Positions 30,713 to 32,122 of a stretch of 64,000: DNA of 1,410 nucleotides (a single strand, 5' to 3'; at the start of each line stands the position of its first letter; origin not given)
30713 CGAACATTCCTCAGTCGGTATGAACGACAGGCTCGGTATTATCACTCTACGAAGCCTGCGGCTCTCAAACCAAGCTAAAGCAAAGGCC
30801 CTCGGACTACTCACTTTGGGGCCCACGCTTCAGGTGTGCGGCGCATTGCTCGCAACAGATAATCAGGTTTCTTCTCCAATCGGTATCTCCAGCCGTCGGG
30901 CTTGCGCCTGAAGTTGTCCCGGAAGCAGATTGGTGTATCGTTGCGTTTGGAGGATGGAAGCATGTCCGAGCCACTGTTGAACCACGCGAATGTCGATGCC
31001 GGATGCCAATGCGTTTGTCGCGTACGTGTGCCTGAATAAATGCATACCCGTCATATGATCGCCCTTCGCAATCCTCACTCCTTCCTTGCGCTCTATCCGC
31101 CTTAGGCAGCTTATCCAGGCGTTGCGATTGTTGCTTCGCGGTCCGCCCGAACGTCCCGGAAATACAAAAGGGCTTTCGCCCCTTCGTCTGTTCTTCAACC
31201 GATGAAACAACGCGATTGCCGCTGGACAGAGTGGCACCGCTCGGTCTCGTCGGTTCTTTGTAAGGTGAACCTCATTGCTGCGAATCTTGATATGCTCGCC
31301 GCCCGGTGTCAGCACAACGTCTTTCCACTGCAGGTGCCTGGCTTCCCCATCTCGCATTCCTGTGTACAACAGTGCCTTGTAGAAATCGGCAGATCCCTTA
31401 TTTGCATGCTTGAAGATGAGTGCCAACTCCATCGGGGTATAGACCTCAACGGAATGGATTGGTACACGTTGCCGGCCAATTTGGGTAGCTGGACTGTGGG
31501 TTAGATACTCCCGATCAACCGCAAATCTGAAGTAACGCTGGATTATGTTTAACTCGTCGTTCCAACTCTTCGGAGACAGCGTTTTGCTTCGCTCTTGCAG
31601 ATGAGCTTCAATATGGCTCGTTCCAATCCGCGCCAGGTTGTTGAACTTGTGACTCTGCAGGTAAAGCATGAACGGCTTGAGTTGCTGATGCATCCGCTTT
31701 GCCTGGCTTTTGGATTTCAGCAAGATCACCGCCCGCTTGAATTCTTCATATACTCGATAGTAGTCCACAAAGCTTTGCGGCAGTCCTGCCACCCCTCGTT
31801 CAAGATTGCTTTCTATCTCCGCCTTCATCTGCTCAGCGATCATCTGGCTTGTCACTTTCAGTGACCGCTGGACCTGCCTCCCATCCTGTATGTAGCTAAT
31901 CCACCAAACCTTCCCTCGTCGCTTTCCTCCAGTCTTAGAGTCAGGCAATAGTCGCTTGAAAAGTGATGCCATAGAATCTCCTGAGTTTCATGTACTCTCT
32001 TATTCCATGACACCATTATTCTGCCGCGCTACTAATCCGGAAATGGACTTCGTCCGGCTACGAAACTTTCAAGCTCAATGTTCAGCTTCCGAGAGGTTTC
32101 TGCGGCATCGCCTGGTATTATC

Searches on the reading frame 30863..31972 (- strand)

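Call 49: search_protein_families(library=pfam, proteins=[window:30863-31972:-])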
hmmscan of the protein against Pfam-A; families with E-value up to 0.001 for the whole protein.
window:30863-31972:- (369 aa): 3 families
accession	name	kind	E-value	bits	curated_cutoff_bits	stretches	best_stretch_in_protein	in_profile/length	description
PF00589.27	Phage_integrase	-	4.7e-23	82.3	27.1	1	194-349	24-168/172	Phage integrase family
PF02899.23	Phage_int_SAM_1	-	6.4e-05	23.6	22.3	1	96-154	24-82/83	Phage integrase, N-terminal SAM-like domain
PF13102.12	Phage_int_SAM_5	-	0.0003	21.6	22.3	1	68-163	2-96/98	Phage integrase SAM-like domain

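Call 84: search_protein_families(library=ncbifam, proteins=[window:30863-31972:-], max_evalue=0.001)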
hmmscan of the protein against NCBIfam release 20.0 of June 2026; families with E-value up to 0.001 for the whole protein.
window:30863-31972:- (369 aa): 11 families
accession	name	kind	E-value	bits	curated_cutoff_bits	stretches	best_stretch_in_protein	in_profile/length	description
TIGR02225.1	recomb_XerD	equivalog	1.8e-25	89.9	329.6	1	94-357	21-282/290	site-specific tyrosine recombinase XerD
TIGR02224.1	recomb_XerC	equivalog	2.1e-24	86.5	335.15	1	90-355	17-283/295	tyrosine recombinase XerC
NF001399.0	PRK00283.1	subfamily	1.9e-22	79.9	279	1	95-357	31-291/300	tyrosine recombinase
NF040815.2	recomb_XerA_Arch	equivalog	4.1e-21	75.7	220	1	87-349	13-254/263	site-specific tyrosine recombinase/integron integrase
TIGR02249.1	integrase_gron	subfamily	6.6e-19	68.4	265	2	298-350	249-301/315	integron integrase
NF002331.0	PRK01287.1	subfamily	8.4e-16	57.9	371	1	86-356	42-319/365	site-specific tyrosine recombinase XerC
NF011946.0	PRK15417.1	equivalog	3.3e-10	39.6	435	1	307-350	273-316/337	integron integrase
NF003462.0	PRK05084.1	equivalog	5e-07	28.8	267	1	308-361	303-356/360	tyrosine recombinase XerS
NF040693.1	recomb_GmtY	equivalog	9.3e-06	25.1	340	0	264-349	347-432/441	gamma-mobile-trio recombinase GmtY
NF007371.0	PRK09871.1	subfamily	2.6e-05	23.8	222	1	192-348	24-173/198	tyrosine-type DNA invertase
NF007370.0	PRK09870.1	subfamily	7.9e-05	22.4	221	1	263-349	100-179/200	tyrosine-type DNA invertase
